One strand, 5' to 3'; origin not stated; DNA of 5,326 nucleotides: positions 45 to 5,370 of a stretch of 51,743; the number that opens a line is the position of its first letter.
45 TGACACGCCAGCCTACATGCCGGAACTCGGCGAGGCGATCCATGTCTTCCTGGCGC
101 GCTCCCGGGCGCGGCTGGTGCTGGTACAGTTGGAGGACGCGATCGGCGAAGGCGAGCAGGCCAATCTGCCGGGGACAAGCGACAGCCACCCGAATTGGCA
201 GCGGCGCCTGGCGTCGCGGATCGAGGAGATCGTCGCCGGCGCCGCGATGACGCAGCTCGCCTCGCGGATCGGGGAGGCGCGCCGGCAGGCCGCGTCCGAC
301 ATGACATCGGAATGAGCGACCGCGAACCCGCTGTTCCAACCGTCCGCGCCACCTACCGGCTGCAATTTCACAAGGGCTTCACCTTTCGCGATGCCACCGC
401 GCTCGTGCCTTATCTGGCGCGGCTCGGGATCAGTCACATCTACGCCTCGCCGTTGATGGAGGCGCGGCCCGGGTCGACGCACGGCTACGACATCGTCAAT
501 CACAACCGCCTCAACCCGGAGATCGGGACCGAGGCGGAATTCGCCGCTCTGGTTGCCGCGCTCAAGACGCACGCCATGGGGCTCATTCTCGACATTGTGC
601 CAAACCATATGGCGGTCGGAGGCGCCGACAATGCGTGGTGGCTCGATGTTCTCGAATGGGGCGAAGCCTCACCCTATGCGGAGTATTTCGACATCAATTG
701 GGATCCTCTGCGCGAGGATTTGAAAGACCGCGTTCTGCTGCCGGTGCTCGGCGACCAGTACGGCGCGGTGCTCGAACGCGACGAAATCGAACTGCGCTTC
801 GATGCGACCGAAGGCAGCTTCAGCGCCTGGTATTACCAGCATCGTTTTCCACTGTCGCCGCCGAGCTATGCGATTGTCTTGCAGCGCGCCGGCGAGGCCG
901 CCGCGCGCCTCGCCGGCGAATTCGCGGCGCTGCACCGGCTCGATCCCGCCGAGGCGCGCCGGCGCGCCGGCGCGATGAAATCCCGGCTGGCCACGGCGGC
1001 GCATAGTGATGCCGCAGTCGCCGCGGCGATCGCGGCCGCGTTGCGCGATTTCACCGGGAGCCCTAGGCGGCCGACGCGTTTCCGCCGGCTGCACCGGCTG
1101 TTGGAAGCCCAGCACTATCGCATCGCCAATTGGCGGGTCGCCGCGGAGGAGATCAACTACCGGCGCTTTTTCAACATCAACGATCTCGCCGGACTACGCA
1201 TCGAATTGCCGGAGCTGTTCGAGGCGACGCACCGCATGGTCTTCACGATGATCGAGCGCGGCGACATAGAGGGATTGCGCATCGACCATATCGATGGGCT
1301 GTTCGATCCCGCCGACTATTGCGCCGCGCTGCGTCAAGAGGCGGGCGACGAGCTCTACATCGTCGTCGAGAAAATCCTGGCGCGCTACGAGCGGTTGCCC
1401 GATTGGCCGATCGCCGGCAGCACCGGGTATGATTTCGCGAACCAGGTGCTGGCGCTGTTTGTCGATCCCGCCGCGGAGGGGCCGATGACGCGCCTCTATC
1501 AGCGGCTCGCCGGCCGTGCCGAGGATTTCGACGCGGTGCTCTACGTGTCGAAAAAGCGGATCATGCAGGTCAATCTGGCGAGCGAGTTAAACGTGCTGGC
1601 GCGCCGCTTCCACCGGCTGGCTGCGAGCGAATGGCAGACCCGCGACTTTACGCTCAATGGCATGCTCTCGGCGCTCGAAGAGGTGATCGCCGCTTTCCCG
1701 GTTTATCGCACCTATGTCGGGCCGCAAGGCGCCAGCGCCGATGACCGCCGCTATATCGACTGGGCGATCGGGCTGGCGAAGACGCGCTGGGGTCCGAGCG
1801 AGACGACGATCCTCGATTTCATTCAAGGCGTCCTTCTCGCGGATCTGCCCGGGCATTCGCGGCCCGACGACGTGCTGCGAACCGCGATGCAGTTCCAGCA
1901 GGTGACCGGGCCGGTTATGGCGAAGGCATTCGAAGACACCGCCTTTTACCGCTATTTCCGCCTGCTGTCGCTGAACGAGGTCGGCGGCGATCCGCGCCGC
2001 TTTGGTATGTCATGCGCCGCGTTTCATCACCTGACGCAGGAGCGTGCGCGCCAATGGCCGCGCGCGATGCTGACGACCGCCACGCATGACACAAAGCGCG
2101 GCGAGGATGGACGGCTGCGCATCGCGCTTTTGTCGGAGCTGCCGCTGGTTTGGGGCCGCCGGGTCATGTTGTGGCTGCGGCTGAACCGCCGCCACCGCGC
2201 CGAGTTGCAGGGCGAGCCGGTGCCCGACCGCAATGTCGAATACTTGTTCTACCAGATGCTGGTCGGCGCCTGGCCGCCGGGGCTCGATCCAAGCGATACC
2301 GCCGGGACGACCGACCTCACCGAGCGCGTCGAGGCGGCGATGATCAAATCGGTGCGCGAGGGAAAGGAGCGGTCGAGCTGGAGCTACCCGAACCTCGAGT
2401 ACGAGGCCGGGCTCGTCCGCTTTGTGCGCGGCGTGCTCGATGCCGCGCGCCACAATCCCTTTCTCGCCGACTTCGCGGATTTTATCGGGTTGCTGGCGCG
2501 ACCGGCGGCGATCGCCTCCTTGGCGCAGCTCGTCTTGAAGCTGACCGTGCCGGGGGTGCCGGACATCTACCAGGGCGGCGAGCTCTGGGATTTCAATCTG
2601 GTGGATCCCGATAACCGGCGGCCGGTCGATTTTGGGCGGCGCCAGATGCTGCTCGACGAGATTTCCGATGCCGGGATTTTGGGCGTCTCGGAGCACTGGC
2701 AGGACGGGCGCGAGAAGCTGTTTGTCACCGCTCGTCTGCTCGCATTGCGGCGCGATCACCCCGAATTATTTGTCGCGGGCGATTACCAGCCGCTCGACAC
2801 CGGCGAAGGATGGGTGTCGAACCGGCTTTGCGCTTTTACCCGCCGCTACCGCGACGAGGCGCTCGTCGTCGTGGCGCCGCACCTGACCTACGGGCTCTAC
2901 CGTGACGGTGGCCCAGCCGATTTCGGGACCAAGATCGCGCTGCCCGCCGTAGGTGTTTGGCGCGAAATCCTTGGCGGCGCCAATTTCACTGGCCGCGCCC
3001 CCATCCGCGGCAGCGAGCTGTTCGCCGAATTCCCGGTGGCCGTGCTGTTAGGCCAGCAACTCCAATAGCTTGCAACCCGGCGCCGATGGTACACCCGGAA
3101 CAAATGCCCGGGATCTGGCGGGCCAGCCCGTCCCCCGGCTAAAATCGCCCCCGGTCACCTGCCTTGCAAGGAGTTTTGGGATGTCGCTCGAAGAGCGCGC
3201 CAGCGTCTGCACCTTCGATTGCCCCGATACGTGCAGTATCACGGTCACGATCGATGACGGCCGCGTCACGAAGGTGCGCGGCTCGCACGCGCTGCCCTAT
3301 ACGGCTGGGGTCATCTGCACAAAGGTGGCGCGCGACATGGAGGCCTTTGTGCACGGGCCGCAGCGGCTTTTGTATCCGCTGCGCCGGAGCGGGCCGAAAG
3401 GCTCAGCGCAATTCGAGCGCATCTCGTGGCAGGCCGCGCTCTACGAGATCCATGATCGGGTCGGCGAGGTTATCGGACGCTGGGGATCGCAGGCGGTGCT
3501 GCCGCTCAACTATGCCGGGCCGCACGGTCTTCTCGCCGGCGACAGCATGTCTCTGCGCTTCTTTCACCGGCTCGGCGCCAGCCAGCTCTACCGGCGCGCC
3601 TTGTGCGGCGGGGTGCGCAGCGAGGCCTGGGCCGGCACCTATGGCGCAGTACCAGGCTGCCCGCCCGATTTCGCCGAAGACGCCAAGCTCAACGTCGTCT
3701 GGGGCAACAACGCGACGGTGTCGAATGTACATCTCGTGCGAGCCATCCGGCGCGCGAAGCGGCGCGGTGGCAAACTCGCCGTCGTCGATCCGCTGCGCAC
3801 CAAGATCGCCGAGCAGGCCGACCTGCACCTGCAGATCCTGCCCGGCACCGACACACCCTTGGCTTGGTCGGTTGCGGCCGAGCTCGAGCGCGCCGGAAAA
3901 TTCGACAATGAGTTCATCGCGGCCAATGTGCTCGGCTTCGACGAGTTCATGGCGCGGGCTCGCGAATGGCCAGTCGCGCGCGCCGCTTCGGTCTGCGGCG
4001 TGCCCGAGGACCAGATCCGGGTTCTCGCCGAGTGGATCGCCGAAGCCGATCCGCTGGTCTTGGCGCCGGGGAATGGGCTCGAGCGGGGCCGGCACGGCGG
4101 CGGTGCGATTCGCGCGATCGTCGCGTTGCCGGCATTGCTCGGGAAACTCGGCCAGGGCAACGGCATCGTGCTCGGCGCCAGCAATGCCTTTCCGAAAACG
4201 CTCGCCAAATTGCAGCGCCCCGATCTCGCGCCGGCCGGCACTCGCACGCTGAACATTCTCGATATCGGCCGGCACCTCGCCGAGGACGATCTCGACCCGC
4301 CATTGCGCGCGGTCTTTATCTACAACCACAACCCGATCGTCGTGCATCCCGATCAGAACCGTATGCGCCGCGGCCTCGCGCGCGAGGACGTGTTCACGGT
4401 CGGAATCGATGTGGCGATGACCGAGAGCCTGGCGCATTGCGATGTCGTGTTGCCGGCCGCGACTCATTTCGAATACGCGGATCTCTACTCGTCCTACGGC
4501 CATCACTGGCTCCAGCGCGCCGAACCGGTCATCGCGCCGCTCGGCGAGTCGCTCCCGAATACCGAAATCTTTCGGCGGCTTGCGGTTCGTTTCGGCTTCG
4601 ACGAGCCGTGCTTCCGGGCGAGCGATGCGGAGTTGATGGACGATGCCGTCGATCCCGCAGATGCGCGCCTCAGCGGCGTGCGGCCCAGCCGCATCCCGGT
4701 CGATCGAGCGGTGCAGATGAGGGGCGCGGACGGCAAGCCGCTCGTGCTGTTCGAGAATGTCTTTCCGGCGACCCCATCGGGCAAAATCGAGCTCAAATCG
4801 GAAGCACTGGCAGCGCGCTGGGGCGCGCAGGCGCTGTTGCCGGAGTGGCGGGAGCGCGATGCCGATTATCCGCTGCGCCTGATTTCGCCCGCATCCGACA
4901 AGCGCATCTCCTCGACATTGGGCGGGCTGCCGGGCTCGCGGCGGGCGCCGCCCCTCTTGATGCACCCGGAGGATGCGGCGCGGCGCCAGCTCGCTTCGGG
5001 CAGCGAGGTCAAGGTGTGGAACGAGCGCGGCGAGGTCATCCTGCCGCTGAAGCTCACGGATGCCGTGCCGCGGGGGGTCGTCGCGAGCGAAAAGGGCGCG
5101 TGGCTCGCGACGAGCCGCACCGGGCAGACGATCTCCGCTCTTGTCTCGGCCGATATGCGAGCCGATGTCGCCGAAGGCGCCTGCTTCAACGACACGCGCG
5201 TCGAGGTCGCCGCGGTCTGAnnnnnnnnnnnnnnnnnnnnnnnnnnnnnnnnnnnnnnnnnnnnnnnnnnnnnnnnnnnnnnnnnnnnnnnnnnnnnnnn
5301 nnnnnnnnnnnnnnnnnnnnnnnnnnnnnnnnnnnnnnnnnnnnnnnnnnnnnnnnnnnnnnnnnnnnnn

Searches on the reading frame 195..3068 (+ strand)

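Call 49: search_protein_families(library=pfam, proteins=[window:195-3068:+], max_evalue=0.001)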
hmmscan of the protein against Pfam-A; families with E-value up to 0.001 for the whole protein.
window:195-3068:+ (957 aa): 1 family
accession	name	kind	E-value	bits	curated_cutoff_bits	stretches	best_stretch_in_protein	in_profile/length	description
PF00128.31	Alpha-amylase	-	1.1e-19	71.5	22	1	71-169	25-116/446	Alpha amylase, catalytic domain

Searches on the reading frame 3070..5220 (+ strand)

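Call 49: search_protein_families(library=pfam, proteins=[window:3070-5220:+], max_evalue=0.001)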
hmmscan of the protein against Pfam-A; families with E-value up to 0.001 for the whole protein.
window:3070-5220:+ (716 aa): 3 families
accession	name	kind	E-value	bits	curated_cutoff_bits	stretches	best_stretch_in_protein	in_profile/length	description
PF00384.28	Molybdopterin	-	1.1e-30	107.3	24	1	99-505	1-351/353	Molybdopterin oxidoreductase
PF01568.27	Molydop_binding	-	2.9e-17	63.1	26.8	1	602-709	1-109/110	Molydopterin dinucleotide binding domain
PF04879.21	Molybdop_Fe4S4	-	1.6e-07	31.6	22.7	1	44-87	5-47/55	Molybdopterin oxidoreductase Fe4S4 domain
